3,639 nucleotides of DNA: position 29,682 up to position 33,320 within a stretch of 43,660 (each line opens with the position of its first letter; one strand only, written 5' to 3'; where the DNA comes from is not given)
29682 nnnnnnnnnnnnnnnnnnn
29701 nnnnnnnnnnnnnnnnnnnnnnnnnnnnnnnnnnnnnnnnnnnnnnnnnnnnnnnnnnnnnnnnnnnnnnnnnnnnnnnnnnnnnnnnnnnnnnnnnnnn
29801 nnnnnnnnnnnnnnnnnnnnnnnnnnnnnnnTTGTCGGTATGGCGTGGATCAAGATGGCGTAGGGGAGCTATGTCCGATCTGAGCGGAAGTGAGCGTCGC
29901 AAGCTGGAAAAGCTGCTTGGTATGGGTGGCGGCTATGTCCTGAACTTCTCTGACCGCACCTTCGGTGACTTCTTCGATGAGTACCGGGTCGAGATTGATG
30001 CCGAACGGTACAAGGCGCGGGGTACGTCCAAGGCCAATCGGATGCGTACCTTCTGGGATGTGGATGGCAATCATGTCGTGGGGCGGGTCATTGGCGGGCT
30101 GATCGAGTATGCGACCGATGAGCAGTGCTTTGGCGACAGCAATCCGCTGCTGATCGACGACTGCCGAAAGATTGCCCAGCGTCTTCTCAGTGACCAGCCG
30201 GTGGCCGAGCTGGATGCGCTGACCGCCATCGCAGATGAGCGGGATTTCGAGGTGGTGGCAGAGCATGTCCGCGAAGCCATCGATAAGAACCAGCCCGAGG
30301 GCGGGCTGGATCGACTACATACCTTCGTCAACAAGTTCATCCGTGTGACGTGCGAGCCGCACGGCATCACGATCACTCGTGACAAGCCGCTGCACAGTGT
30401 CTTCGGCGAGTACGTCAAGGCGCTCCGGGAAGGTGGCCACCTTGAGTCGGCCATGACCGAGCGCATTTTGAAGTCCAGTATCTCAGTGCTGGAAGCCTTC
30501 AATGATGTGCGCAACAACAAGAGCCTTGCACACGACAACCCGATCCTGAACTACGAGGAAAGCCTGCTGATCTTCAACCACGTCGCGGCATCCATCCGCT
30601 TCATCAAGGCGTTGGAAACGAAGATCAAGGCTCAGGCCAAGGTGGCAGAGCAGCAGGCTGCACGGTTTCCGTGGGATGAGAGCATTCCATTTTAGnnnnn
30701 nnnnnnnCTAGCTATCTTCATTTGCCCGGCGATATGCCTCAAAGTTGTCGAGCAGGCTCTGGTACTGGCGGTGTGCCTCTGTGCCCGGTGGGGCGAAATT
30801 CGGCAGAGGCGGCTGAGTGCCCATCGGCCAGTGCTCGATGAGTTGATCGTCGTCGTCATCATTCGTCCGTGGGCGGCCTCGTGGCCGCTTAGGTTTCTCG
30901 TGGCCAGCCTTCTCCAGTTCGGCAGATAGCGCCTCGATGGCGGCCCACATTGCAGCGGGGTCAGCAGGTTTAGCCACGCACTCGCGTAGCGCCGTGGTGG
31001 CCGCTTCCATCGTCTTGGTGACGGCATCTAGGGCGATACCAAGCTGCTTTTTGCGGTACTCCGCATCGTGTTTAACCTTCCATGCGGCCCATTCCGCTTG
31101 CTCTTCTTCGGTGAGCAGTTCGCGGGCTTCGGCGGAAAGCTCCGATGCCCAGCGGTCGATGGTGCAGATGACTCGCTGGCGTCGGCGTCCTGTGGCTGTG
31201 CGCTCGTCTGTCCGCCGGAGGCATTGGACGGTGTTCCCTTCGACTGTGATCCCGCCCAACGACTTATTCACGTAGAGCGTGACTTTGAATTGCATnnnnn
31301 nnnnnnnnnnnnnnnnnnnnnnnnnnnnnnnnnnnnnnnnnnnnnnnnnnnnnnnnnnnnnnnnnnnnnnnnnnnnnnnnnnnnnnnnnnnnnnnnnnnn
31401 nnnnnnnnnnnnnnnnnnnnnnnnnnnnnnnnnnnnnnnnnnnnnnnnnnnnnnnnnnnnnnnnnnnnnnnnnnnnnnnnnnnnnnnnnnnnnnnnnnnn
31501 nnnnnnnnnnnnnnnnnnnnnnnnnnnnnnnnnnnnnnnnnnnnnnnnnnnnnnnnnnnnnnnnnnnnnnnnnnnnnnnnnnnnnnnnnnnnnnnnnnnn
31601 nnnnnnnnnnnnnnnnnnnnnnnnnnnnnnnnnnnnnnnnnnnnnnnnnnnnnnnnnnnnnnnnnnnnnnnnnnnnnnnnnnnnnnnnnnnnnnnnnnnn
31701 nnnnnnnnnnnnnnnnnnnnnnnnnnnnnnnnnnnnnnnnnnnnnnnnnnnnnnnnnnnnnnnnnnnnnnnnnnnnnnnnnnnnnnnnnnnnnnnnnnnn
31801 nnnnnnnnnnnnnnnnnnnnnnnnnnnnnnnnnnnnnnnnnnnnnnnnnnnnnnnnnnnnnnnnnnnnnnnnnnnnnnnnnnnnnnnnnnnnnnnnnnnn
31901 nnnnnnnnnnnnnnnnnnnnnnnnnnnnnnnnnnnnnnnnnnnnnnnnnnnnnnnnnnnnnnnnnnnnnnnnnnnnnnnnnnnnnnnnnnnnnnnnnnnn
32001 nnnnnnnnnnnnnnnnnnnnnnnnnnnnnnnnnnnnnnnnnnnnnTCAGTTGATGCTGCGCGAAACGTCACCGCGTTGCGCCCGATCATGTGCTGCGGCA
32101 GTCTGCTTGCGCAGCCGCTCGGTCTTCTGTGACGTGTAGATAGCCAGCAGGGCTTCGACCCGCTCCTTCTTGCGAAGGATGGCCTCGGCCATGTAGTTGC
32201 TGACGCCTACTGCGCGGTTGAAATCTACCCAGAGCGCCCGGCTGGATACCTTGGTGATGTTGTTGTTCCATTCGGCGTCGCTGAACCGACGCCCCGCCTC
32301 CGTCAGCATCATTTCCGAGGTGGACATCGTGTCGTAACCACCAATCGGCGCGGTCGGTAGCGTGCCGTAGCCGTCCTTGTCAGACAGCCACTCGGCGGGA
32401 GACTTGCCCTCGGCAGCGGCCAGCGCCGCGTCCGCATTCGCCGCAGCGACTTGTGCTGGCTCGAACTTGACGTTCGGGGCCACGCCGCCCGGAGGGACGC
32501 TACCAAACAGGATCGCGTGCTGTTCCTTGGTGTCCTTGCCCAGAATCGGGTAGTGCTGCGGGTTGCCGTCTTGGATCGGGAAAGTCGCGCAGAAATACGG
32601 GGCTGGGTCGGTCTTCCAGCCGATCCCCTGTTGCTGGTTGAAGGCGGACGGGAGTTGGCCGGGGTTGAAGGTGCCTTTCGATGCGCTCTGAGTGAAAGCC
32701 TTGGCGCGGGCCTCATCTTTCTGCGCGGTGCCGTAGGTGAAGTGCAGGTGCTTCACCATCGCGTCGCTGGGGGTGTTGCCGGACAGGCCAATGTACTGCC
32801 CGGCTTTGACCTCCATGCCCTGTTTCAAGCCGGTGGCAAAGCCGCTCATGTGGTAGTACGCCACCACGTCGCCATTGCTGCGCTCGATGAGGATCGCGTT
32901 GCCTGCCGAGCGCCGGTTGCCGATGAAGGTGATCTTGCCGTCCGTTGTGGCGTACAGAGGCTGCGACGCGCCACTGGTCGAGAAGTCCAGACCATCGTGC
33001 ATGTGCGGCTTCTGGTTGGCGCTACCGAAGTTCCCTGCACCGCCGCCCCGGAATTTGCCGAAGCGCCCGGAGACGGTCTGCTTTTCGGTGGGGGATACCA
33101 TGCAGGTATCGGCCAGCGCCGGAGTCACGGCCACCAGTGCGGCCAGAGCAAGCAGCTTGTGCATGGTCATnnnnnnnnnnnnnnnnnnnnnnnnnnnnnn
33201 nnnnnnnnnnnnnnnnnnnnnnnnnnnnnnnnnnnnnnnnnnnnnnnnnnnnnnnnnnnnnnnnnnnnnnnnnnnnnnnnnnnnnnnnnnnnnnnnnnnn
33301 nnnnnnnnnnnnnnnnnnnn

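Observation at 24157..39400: Backbone-wide family of perfect palindromes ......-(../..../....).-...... at 11 or more sites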

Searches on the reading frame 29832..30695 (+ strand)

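Call 12: search_protein_families(library=pfam, proteins=[window:29832-30695:+], max_evalue=0.01)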
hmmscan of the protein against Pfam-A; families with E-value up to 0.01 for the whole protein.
window:29832-30695:+ (287 aa): 1 family
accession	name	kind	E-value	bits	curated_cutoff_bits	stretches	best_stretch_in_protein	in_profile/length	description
PF14355.11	Abi_C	-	2.9e-13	50.2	24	1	188-258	1-81/83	Abortive infection C-terminus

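Call 104: search_protein_families(library=padloc, proteins=[window:29871-30695:+], max_evalue=0.001)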
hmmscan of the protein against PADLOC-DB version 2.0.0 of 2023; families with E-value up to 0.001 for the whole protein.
window:29871-30695:+ (274 aa): 0 families

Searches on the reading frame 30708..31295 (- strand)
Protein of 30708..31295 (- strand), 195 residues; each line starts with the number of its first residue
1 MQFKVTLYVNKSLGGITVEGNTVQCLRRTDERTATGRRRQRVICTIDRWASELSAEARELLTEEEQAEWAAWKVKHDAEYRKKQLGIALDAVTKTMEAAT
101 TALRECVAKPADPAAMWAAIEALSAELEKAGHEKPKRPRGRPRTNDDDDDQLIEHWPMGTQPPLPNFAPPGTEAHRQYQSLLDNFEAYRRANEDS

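Call 12: search_protein_families(library=pfam, proteins=[window:30708-31295:-], max_evalue=0.01)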
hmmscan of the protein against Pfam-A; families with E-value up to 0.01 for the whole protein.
window:30708-31295:- (195 aa): 1 family
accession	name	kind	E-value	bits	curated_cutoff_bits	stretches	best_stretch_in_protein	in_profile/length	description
PF09731.14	Mitofilin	-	0.0096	15.3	27.4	0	71-138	399-464/614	Mitochondrial inner membrane protein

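Call 48: search_protein_families(library=ncbifam, proteins=[window:30708-31295:-], max_evalue=1)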
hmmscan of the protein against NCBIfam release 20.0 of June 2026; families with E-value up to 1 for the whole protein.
window:30708-31295:- (195 aa): 1 family
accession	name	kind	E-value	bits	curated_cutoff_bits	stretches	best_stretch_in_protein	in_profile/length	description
NF011854.0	PRK15326.1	equivalog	0.13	12.9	96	0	96-121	24-49/80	type III secretion system needle complex protein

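Call 104: search_protein_families(library=padloc, proteins=[window:30708-31295:-], max_evalue=0.001)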
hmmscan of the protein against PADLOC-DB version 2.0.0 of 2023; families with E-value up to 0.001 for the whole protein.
window:30708-31295:- (195 aa): 0 families

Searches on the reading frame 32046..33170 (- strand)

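Call 105: search_protein_families(library=pfam, proteins=[window:32046-33170:-], max_evalue=0.001)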
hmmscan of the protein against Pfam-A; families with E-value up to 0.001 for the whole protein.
window:32046-33170:- (374 aa): 1 family
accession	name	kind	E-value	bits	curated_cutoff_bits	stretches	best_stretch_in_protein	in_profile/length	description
PF01551.29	Peptidase_M23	-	2.4e-18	66.5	28.7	1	57-146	2-87/96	Peptidase family M23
